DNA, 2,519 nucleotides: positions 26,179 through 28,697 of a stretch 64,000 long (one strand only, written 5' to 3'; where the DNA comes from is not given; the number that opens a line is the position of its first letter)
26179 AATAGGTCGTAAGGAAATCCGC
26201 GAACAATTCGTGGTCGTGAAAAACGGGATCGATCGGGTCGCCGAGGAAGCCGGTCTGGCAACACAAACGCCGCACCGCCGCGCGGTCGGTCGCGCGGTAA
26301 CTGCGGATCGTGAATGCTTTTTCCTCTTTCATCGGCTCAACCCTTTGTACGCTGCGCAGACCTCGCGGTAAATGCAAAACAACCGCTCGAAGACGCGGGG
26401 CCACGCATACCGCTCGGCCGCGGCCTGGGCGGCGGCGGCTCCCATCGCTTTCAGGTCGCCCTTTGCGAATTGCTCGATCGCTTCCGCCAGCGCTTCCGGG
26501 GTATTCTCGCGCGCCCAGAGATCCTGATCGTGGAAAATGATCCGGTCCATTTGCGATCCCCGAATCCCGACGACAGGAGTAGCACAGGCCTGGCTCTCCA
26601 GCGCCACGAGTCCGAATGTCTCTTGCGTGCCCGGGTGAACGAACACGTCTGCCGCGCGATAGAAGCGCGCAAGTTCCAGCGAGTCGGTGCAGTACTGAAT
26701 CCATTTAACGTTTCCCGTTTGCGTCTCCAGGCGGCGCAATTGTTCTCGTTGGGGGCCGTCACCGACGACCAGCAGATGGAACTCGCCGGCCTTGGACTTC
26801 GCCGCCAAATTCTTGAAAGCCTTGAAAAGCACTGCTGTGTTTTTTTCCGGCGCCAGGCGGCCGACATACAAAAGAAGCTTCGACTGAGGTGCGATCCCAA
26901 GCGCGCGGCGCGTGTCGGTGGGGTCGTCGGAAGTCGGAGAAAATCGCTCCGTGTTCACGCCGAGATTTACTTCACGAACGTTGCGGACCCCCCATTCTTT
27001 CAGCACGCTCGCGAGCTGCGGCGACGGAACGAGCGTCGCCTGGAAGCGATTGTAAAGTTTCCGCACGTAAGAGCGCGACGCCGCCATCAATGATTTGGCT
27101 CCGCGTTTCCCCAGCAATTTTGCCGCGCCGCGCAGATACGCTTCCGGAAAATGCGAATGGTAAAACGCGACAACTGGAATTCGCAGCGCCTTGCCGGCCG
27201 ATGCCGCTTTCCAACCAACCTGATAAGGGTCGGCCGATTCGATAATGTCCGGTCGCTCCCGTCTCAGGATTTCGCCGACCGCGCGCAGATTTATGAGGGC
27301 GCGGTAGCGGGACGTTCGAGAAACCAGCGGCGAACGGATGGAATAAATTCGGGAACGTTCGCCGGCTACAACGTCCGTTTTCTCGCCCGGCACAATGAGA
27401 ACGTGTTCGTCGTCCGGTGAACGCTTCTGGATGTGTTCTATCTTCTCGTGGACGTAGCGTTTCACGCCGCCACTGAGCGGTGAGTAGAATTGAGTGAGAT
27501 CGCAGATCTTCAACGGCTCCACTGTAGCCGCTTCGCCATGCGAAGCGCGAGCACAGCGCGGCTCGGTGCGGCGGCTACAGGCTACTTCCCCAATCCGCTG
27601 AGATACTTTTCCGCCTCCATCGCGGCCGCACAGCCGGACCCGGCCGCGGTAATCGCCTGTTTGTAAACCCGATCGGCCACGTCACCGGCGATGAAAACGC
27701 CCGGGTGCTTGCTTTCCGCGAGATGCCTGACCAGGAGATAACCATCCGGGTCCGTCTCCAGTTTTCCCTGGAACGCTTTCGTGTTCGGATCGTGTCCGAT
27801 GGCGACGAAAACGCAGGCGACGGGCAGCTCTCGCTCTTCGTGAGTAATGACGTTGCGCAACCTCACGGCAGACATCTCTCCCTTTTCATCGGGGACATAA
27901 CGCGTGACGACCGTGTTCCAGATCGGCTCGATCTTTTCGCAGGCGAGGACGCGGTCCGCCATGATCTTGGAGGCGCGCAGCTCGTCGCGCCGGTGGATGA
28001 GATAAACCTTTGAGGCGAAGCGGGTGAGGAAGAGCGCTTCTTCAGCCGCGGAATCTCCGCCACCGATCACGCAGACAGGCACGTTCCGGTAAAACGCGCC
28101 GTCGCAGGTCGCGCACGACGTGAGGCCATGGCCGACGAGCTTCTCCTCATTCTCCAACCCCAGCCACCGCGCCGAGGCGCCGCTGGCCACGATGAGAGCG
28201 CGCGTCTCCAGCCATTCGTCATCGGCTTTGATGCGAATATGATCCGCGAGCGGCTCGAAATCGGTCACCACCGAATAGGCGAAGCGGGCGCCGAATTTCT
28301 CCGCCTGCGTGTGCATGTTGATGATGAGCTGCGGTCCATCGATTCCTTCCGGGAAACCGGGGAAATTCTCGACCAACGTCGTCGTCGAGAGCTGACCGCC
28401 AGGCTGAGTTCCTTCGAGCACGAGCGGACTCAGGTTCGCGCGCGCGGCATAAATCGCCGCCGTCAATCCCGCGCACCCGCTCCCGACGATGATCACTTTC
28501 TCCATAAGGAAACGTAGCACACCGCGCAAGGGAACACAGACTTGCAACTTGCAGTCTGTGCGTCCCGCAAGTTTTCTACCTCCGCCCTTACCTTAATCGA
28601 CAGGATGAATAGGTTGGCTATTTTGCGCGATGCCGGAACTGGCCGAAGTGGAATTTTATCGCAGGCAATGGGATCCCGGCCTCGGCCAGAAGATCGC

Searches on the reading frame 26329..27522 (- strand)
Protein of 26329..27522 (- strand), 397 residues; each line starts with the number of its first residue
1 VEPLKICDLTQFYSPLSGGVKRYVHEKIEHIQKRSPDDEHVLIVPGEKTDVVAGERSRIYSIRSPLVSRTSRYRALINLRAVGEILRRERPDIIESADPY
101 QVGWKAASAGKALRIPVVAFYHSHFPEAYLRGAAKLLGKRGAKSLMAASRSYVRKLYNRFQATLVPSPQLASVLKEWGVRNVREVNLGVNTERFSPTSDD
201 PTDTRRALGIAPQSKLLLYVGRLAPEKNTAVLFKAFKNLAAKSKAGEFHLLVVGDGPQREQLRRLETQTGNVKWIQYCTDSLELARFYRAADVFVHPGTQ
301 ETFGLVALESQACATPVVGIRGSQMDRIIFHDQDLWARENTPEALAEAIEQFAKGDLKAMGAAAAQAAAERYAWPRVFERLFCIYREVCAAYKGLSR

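Call 13: search_protein_families(library=pfam, proteins=[window:26329-27522:-], max_evalue=0.001)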
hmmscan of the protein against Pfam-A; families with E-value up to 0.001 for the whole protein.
window:26329-27522:- (397 aa): 5 families
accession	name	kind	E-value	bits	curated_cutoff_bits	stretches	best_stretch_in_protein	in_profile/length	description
PF00534.26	Glycos_transf_1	-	1.7e-31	109.5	26.4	1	203-356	4-159/172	Glycosyl transferases group 1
PF13692.12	Glyco_trans_1_4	-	1.8e-28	100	27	1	215-352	2-139/142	Glycosyl transferases group 1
PF13439.12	Glyco_transf_4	-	8.2e-22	78.5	28.5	1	18-193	2-170/170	Glycosyltransferase Family 4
PF13579.12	Glyco_trans_4_4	-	2.5e-16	60.9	29.7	1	18-184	1-152/158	Glycosyl transferase 4-like domain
PF20706.3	GT4-conflict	-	3e-13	50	26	1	176-318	159-309/385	Family 4 Glycosyltransferase in conflict systems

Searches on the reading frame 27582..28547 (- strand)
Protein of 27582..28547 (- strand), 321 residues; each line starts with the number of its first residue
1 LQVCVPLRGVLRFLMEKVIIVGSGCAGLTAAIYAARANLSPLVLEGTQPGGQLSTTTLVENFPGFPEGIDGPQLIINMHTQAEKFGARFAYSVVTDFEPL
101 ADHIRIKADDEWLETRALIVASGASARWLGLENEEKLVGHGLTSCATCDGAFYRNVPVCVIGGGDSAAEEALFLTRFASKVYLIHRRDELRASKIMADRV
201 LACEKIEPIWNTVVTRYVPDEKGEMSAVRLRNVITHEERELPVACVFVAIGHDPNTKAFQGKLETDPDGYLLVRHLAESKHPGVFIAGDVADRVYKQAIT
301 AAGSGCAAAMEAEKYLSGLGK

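Call 13: search_protein_families(library=pfam, proteins=[window:27582-28547:-], max_evalue=0.001)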
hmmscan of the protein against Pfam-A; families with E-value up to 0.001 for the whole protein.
window:27582-28547:- (321 aa): 10 families
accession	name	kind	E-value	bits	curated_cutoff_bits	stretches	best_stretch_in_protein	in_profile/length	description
PF07992.20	Pyr_redox_2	-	6e-48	164.2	26.1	1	17-305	2-291/291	Pyridine nucleotide-disulphide oxidoreductase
PF13738.12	Pyr_redox_3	-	6.8e-19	68.7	30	1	92-288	102-305/305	Pyridine nucleotide-disulphide oxidoreductase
PF00070.33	Pyr_redox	-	1.3e-17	64.5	22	1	158-231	2-80/82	Pyridine nucleotide-disulphide oxidoreductase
PF01266.30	DAO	-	2.1e-09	37.8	27.9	1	17-52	1-38/353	FAD dependent oxidoreductase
PF00890.30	FAD_binding_2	-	1.4e-06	28.2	20.4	1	18-52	2-37/414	FAD binding domain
PF13450.12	NAD_binding_8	-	2.1e-06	28.3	21.9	1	20-63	1-41/68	NAD(P)-binding Rossmann-like domain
PF12831.13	FAD_oxidored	-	2.7e-06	27.4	27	1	18-60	2-44/416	FAD dependent oxidoreductase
PF01134.28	GIDA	-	3.1e-06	26.9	22.1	0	17-44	1-28/391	Glucose inhibited division protein A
PF03486.20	HI0933_like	-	1.8e-05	24.8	50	0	17-48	2-33/244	HI0933-like protein Rossmann domain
PF01946.23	Thi4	-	0.00028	20.6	26.2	1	11-47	13-50/235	Thi4 family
